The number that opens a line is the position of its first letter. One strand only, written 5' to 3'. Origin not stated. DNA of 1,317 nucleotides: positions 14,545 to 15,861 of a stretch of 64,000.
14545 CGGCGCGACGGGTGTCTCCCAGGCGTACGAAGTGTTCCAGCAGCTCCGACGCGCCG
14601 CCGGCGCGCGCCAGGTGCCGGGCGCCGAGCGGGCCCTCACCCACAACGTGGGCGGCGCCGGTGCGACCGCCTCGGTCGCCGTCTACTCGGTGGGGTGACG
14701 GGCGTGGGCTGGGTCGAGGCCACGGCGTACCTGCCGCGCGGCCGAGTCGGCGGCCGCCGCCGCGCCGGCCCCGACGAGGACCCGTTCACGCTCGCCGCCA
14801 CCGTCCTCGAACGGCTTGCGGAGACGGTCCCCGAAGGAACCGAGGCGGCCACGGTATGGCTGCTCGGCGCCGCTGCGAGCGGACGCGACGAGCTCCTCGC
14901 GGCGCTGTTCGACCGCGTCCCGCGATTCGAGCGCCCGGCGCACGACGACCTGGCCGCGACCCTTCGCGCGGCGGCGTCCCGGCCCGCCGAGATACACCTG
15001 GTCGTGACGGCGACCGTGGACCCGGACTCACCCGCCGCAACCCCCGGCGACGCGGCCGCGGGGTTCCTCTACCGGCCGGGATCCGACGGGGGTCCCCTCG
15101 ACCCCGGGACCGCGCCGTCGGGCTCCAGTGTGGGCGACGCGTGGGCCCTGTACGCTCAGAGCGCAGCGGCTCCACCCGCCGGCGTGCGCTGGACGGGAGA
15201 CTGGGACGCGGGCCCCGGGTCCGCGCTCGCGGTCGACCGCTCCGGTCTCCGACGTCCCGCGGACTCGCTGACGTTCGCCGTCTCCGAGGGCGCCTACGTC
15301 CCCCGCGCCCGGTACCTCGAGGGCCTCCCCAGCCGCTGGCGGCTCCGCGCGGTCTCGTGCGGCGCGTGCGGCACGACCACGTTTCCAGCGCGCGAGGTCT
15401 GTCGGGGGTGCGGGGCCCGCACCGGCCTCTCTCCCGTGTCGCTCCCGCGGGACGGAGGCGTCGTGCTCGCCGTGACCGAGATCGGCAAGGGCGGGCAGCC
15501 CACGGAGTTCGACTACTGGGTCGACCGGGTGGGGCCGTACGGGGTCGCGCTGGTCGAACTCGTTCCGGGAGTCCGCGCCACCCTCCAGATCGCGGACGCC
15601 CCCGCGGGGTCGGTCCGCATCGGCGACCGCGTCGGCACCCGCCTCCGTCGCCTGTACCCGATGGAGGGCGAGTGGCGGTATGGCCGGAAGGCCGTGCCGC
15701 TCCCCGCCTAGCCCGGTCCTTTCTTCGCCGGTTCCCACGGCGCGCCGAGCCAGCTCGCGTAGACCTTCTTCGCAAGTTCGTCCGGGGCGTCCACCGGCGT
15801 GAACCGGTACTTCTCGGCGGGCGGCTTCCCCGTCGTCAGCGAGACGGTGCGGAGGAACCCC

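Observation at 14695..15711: DUF35 protein fused to a Cys-less, truncated HMG-CoA-synthase-like N-terminal region, translationally coupled to a thiolase.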

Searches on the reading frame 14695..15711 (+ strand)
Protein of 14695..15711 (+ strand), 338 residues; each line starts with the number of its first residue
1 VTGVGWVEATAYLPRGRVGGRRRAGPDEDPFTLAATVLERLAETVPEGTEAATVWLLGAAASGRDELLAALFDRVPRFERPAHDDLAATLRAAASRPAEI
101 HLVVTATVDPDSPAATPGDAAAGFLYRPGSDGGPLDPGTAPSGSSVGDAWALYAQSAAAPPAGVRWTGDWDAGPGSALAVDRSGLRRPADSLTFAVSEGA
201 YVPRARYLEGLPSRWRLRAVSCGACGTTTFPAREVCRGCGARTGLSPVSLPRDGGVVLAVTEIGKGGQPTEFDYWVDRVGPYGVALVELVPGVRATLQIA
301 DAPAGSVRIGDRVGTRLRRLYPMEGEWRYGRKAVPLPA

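Call 3: search_protein_families(library=pfam, proteins=[window:14695-15711:+], max_evalue=1)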
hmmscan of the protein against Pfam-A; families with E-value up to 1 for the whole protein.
window:14695-15711:+ (338 aa): 2 families
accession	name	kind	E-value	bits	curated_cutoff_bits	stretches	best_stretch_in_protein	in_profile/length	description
PF12172.15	zf-ChsH2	-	4.5e-07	30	23.2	1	216-242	8-34/37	ChsH2, rubredoxin-like zinc ribbon domain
PF01796.24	OB_ChsH2_C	-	5.7e-05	23.4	27.1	1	279-313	26-60/65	ChsH2, C-terminal OB-fold domain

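Call 4: search_protein_families(library=ncbifam, proteins=[window:14695-15711:+], max_evalue=1)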
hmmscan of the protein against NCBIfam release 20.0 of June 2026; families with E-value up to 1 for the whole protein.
window:14695-15711:+ (338 aa): 1 family
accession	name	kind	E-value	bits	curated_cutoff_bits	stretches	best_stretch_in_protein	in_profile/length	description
NF007110.0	PRK09559.1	equivalog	0.11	11.4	219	1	55-107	116-167/327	tRNA-modifying protein YgfZ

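Call 6: find_homologous_proteins(query=window:14695-15708:+, max_evalue=0.001)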
Query window:14695-15708:+ (338 aa): 418 proteins with E <= 0.001 among 8000 candidates; the best 120 are listed.
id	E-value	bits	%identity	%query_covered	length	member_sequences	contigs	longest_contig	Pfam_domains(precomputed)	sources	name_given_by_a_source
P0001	3.2e-218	742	100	100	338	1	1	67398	PF12172.15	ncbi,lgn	-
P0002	9.4e-80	287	51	97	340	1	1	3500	PF12172.15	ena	-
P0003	2.3e-79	285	49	98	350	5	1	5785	-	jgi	-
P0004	6.5e-77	277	48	99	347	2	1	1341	PF12172.15,PF01796.24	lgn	-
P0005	1.8e-76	276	49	96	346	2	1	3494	-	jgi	-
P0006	1.2e-75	273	49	98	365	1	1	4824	PF12172.15,PF01796.24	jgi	jgi:uncharacterized OB-fold protein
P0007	2.3e-75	272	49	97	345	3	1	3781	PF12172.15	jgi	jgi:uncharacterized OB-fold protein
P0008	7.5e-75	270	49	95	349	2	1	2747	PF12172.15,PF01796.24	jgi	jgi:uncharacterized OB-fold protein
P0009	1.8e-74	269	50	97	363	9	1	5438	PF12172.15,PF01796.24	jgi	-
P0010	3.4e-74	268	48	98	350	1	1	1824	PF12172.15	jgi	jgi:uncharacterized OB-fold protein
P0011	5.3e-74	268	49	97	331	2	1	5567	PF12172.15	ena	-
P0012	1.4e-73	266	48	98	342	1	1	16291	PF12172.15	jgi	jgi:uncharacterized OB-fold protein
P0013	6.6e-73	264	49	98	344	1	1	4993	PF01796.24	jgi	jgi:uncharacterized OB-fold protein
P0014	9.5e-73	264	47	98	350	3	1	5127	PF12172.15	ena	-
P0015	9.8e-73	263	48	99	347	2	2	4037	PF12172.15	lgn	-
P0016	1.8e-72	263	48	99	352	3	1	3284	PF12172.15,PF01796.24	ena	-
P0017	3.8e-71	258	49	92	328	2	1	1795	PF01796.24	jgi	jgi:uncharacterized OB-fold protein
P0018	4.4e-71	258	46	98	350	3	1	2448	PF12172.15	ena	-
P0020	1.1e-70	257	46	97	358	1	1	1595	PF01796.24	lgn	-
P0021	1.4e-70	256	46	98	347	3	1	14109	PF01796.24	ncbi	ncbi:MAG: hypothetical protein ACHQ0I_00040 [Candidatus Lutacidiplasmatales archaeon]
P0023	1.8e-70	256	47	98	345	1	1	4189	PF12172.15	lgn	-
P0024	3.7e-70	255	46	98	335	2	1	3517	PF12172.15,PF01796.24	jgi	-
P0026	7.2e-70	254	47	98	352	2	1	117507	PF01796.24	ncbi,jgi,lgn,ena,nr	ncbi:MAG TPA: hypothetical protein VJ021_09585 [Thermoplasmata archaeon]|nr:hypothetical protein [Th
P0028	1.3e-69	253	49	98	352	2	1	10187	PF01796.24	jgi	-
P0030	1.6e-69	253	50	98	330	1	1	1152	PF12172.15,PF01796.24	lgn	-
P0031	1.9e-69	253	47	98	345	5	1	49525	PF12172.15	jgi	-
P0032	2.3e-69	252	47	99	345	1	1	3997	PF12172.15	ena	-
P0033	3.1e-69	252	46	97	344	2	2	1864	PF01796.24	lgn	-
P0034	3.7e-69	252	46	98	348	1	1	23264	PF12172.15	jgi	jgi:uncharacterized OB-fold protein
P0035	4.0e-69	252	47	96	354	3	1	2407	PF01796.24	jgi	-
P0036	4.2e-69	252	46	97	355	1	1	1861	PF01796.24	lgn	-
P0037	6.2e-69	251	47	92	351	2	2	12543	PF01796.24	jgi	jgi:uncharacterized OB-fold protein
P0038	8.6e-69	250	47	96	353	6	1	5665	PF01796.24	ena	-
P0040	1.0e-68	250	46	97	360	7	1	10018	PF01796.24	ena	-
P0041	1.0e-68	250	47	94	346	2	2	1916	PF12172.15,PF01796.24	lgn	-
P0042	1.1e-68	250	45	99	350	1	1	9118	PF12172.15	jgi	jgi:uncharacterized OB-fold protein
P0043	1.1e-68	250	46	97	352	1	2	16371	PF01796.24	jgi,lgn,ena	-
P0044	1.2e-68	250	48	98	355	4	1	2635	PF01796.24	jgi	-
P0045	1.2e-68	250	46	97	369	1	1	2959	PF12172.15,PF01796.24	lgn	-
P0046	1.3e-68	250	47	98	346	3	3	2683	PF12172.15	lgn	-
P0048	1.5e-68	250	47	97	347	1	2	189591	PF12172.15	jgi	jgi:uncharacterized OB-fold protein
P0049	1.6e-68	250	45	98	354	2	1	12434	PF01796.24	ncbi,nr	ncbi:MAG TPA: hypothetical protein VEG42_00735 [Thermoplasmata archaeon]|nr:hypothetical protein [Th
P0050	1.8e-68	249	45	98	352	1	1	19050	PF01796.24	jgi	jgi:uncharacterized OB-fold protein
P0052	2.4e-68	249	47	98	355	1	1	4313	PF01796.24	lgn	-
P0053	3.5e-68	248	47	99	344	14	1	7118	PF12172.15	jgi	-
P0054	3.7e-68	248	47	92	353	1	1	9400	PF01796.24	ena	-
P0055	4.2e-68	248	46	97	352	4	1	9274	PF12172.15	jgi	-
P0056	5.4e-68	248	48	98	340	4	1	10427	PF12172.15,PF01796.24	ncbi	-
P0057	5.5e-68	248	48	98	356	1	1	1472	PF01796.24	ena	-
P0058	5.5e-68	248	48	97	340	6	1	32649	PF01796.24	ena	-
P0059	5.8e-68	248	48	98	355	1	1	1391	PF01796.24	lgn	-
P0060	7.5e-68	247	47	98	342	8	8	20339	PF12172.15,PF01796.24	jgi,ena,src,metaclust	jgi:uncharacterized OB-fold protein|metaclust:\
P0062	7.9e-68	247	47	98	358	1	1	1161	PF01796.24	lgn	-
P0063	8.5e-68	247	46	97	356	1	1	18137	PF01796.24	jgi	jgi:scaffold protein (connect acetoacetyl-CoA thiolase and HMG-CoA synthase)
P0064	8.6e-68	247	49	91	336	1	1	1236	PF12172.15,PF01796.24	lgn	-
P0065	1.3e-67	247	47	93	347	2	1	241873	-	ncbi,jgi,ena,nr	ncbi:MAG TPA: hypothetical protein VEK13_03080 [Thermoplasmata archaeon]|nr:hypothetical protein [Th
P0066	1.7e-67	246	46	98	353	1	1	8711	PF12172.15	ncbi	-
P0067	3.1e-67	245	45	97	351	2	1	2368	PF01796.24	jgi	jgi:uncharacterized OB-fold protein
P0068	4.8e-67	245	46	98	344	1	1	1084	PF12172.15,PF01796.24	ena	-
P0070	7.3e-67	244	48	98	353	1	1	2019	PF01796.24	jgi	-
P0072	9.8e-67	244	47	92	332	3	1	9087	PF01796.24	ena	-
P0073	1.1e-66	244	46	98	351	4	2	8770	PF01796.24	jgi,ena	-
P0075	1.6e-66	243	46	98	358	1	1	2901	PF01796.24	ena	-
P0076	1.7e-66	243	48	97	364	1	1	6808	PF12172.15,PF01796.24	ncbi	-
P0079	5.8e-66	241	49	98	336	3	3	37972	PF12172.15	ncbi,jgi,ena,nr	ncbi:MAG TPA: zinc ribbon domain-containing protein [Thermoplasmata archaeon]|nr:zinc ribbon domain-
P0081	8.6e-66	241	46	98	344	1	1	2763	PF01796.24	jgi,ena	-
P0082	1.0e-65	240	47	94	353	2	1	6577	PF12172.15,PF01796.24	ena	-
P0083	1.1e-65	240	43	97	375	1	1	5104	PF12172.15,PF01796.24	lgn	-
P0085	1.3e-65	240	47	96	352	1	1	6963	PF01796.24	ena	-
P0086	1.3e-65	240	47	96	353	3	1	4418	PF01796.24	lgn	-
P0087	2.0e-65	239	44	97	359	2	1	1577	PF01796.24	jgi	-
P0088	2.0e-65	239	47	99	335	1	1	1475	PF12172.15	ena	-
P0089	2.0e-65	239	48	99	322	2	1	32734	PF12172.15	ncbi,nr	ncbi:MAG: hypothetical protein L3K10_04075 [Thermoplasmata archaeon]|nr:hypothetical protein [Thermo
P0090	2.3e-65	239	47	99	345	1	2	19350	PF12172.15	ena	-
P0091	2.9e-65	239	46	97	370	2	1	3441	PF01796.24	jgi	-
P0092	5.0e-65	238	46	97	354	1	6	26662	PF01796.24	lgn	-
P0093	5.3e-65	238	46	99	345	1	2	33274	PF12172.15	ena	-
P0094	9.0e-65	237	45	97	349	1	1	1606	PF01796.24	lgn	-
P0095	1.0e-64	237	46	98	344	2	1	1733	PF12172.15,PF01796.24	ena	-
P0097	1.2e-64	237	45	98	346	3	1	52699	PF12172.15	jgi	jgi:uncharacterized OB-fold protein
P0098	1.2e-64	237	46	99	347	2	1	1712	PF12172.15,PF01796.24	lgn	-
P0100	2.6e-64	236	48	98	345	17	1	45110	PF12172.15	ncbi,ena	-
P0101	2.6e-64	236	46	96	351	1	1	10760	PF01796.24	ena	-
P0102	3.7e-64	235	46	98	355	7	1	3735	PF01796.24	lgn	-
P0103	3.9e-64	235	42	100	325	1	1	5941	PF12172.15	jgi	jgi:uncharacterized OB-fold protein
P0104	3.9e-64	235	46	97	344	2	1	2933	PF12172.15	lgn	-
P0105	4.0e-64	235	51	84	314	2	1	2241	PF01796.24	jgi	-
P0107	5.1e-64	235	45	94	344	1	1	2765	PF12172.15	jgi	jgi:uncharacterized OB-fold protein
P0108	5.2e-64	235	44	98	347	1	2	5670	PF01796.24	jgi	jgi:uncharacterized OB-fold protein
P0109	5.2e-64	235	71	43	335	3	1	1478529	PF12172.15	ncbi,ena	-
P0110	7.0e-64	234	45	98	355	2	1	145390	PF01796.24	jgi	jgi:uncharacterized OB-fold protein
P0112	8.0e-64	234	46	98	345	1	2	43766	-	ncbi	ncbi:MAG: Zn-ribbon domain-containing OB-fold protein [Thermoplasmata archaeon]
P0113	8.2e-64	234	45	98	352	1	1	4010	PF01796.24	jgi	jgi:uncharacterized OB-fold protein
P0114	9.2e-64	234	45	98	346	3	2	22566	PF01796.24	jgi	jgi:uncharacterized OB-fold protein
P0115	1.2e-63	234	46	96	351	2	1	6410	PF01796.24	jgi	-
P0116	1.3e-63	234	45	98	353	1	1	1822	PF01796.24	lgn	-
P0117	2.5e-63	233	46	99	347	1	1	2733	PF01796.24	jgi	jgi:uncharacterized protein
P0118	2.5e-63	233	46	100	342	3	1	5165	PF12172.15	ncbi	-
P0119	3.5e-63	232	57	64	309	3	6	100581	PF12172.15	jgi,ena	jgi:uncharacterized OB-fold protein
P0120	4.3e-63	232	45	100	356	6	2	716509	PF01796.24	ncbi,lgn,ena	-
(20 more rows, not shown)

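Call 18: find_encoding_contigs(protein=P0109, flank=10000, max_places=3)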
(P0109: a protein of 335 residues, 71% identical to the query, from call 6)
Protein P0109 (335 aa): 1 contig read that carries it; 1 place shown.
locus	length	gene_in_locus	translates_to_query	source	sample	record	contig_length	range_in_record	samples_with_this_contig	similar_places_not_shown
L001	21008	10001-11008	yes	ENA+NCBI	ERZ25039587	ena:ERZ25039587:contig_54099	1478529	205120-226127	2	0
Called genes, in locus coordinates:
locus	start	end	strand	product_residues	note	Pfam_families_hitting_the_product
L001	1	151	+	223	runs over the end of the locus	PF03814:KdpA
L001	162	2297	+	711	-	PF00122:E1-E2_ATPase, PF00702:Hydrolase, PF12710:HAD (faint)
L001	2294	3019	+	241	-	PF02669:KdpC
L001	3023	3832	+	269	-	PF00582:Usp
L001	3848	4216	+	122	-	PF00590:TP_methylase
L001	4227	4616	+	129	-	-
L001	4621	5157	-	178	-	-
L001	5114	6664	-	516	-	-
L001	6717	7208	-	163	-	PF00117:GATase, PF07722:Peptidase_C26 (weak)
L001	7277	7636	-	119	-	-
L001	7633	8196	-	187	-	-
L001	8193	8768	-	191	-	PF02441:Flavoprotein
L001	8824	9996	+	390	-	PF00108:Thiolase_N, PF08545:ACP_syn_III (faint), PF00109:ketoacyl-synt (weak), PF22691:Thiolase_C_1, PF02803:Thiolase_C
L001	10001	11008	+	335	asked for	PF12172:zf-ChsH2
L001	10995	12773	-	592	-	PF17899:Peptidase_M61_N, PF05299:Peptidase_M61, PF00595:PDZ (faint), PF13180:PDZ_2 (weak), PF17820:PDZ_6 (weak)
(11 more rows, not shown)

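Call 19: find_encoding_contigs(protein=P0001, flank=10000, max_places=3)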
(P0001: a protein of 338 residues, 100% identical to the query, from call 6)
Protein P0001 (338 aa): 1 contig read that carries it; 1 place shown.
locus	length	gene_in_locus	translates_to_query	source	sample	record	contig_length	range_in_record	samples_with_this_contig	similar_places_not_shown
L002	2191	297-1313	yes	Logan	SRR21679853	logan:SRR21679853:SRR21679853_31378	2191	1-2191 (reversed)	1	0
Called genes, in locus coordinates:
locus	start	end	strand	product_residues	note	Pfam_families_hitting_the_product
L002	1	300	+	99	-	?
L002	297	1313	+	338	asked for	PF12172:zf-ChsH2 (weak)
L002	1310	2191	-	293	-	?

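Call 21: predict_structure(alignment_id=A2)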
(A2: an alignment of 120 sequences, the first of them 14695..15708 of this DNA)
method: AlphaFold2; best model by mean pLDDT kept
length: 338 residues; sequences in the alignment: 120
mean_pLDDT: 91.1   pTM: 0.90
mean pLDDT of the five models: 91.1, 90.2, 90.1, 89.9, 89.9
residues with pLDDT >= 90: 243; 70-90: 87; 50-70: 8; < 50: 0
segments of 3 or more residues with pLDDT < 50: none
pLDDT, mean of each block of 10 residues (from residue 1): 90 94 94 97 90 95 95 94 95 94 93 85 96 80 92 92 94 87 71 71 88 91 95 89 95 97 87 85 96 96 96 96 90 94
secondary structure, 60 per line:
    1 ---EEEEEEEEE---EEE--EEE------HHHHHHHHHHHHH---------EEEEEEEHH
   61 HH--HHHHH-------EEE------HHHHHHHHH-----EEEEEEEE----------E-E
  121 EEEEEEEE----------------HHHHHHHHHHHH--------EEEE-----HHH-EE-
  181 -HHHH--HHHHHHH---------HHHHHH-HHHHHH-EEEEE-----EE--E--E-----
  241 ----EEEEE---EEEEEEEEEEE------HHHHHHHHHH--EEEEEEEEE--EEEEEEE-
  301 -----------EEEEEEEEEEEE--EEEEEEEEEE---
elements in order: E4-12 E16-18 E21-23 H30-42 E52-58 H59-62 H65-69 E77-79 H86-94 E100-107 E120-128 H145-156 E165-168 H182-185 H188-194 H204-209 H211-216 E218-222 E245-249 E253-263 H270-279 E282-290 E293-299 E312-323 E326-335

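Call 23: search_solved_structures(query=A2, max_evalue=10, show_alignments=3)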
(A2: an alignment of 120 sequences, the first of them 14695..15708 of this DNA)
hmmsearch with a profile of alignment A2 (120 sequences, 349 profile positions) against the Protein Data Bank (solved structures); distinct sequences matched with E-value up to 10: 25.
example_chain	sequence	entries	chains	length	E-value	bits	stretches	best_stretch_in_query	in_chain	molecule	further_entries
6esq_E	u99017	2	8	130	2.4e-14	56.7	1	218-342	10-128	Pfam DUF35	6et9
5hwq_A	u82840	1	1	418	0.00015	24.5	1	8-136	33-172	Hydroxymethylglutaryl-CoA synthase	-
5hwp_A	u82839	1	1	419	0.00015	24.5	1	8-136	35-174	Hydroxymethylglutaryl-CoA synthase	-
5hwo_A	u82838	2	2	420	0.00015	24.5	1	8-136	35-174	Hydroxymethylglutaryl-CoA synthase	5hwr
9skh_E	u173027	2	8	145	0.0002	24.1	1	219-247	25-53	2,4-diacetylphloroglucinol biosynthesis protein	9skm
9skh_A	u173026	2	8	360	0.0055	19.4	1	18-136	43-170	2,4-diacetylphloroglucinol biosynthesis protein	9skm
5m3k_B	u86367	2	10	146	0.0056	19.3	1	219-247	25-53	2,4-diacetylphloroglucinol biosynthesis protein PhlB | 2,4-diacetylphloroglucinol biosynthesis protein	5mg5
6ok1_B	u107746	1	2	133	0.01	18.5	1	287-319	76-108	ChsH2(DUF35)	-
5m3k_A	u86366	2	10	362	0.024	17.3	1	17-137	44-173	PhlA | Hydroxymethylglutaryl-CoA synthase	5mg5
3irb_A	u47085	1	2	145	0.057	16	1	223-269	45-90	uncharacterized protein from DUF35 family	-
4ylt_A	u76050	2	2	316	0.083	15.5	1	14-141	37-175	3-oxoacyl-[acyl-carrier-protein] synthase 3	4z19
2rq6_A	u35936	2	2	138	0.26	13.8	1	34-114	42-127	ATP synthase epsilon chain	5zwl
2mxv_A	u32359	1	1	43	0.37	13.4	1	228-257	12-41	RNA-binding protein 10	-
2zvf_A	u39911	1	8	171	0.38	13.3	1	34-145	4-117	Alanyl-tRNA synthetase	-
2ayj_A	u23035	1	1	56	0.6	12.7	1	223-260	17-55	50S ribosomal protein L40e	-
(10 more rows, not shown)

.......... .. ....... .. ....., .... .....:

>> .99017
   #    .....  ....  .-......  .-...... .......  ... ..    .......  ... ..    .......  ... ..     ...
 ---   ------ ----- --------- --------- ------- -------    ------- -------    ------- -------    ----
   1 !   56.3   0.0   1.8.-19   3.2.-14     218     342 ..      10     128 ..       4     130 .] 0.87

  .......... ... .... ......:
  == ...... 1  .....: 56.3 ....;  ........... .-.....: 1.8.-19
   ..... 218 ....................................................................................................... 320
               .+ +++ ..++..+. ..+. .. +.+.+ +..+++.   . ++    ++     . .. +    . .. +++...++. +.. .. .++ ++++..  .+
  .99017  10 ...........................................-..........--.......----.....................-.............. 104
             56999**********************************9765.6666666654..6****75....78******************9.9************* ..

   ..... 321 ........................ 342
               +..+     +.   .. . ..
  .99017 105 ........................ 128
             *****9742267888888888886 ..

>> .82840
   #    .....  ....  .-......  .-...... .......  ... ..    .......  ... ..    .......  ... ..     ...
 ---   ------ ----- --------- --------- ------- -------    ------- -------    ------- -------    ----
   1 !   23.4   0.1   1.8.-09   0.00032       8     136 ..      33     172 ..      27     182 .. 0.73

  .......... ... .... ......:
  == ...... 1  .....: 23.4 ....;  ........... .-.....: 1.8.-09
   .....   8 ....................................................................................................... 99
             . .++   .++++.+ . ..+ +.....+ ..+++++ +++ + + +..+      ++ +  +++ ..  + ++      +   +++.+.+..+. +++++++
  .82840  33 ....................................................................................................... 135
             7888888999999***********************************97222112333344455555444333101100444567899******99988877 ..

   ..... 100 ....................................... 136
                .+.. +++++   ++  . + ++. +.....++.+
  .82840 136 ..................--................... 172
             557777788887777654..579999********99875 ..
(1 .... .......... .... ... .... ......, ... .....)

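Call 24: fold_search(model_id=the predicted structure, library=pdb)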
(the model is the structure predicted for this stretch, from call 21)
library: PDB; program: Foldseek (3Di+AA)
matches with E <= 10: 498; with E <= 0.001: 37
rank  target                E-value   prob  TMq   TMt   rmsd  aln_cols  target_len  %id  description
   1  9skh_E                4.7e-10  1.00  0.33  0.72   4.0       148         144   21  Biocatalytic Regioselective C-Formylation of Resorcinol Derivatives (released 2026-02-18)
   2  5m3k_B                3.3e-09  1.00  0.32  0.70   4.4       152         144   20  A multi-component acyltransferase PhlABC from Pseudomonas protegens (released 2017-12-20)
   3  5m3k_E                3.3e-09  1.00  0.32  0.69   4.4       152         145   20  A multi-component acyltransferase PhlABC from Pseudomonas protegens (released 2017-12-20)
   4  6esq_F                4.4e-09  1.00  0.34  0.81   2.8       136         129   29  Structure of the acetoacetyl-CoA thiolase/HMG-CoA synthase complex from Methanothermococcus thermolithotrophicus soake (released 2018-03-14)
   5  6esq_G                6.3e-09  1.00  0.34  0.84   2.5       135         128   29  Structure of the acetoacetyl-CoA thiolase/HMG-CoA synthase complex from Methanothermococcus thermolithotrophicus soake (released 2018-03-14)
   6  6esq_E                7.1e-09  1.00  0.34  0.83   2.5       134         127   29  Structure of the acetoacetyl-CoA thiolase/HMG-CoA synthase complex from Methanothermococcus thermolithotrophicus soake (released 2018-03-14)
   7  9vbo_G                9.6e-09  1.00  0.34  0.75   3.8       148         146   19  Cryo-EM structure of the multi-component acyltransferase complex MucABC from Streptococcus macacae at a stoichiometric (released 2026-02-11)
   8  9vbt_G                2.5e-08  1.00  0.34  0.76   3.8       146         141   20  Cryo-EM structure of the multi-component acyltransferase complex MucABC from Streptococcus macacae at a stoichiometric (released 2026-02-11)
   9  9vbt_L                3.2e-08  1.00  0.34  0.78   3.9       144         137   19  Cryo-EM structure of the multi-component acyltransferase complex MucABC from Streptococcus macacae at a stoichiometric (released 2026-02-11)
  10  7pxp_E                6.3e-08  1.00  0.30  0.71   2.4       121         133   21  Benzoylsuccinyl-CoA thiolase (released 2022-04-06)
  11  7pxp_A                1.1e-07  1.00  0.30  0.71   2.4       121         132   21  Benzoylsuccinyl-CoA thiolase (released 2022-04-06)
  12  9vbt_K                1.5e-07  1.00  0.34  0.78   3.9       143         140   19  Cryo-EM structure of the multi-component acyltransferase complex MucABC from Streptococcus macacae at a stoichiometric (released 2026-02-11)
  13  7pyt_A                3.2e-07  1.00  0.29  0.68   2.9       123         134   22  Benzoylsuccinyl-CoA thiolase with coenzyme A (released 2022-04-06)
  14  7pxp_B                4.9e-07  1.00  0.30  0.72   2.4       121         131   21  Benzoylsuccinyl-CoA thiolase (released 2022-04-06)
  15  6ok1_D                6.2e-07  1.00  0.30  0.71   4.5       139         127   22  Ltp2-ChsH2(DUF35) aldolase (released 2019-06-26)
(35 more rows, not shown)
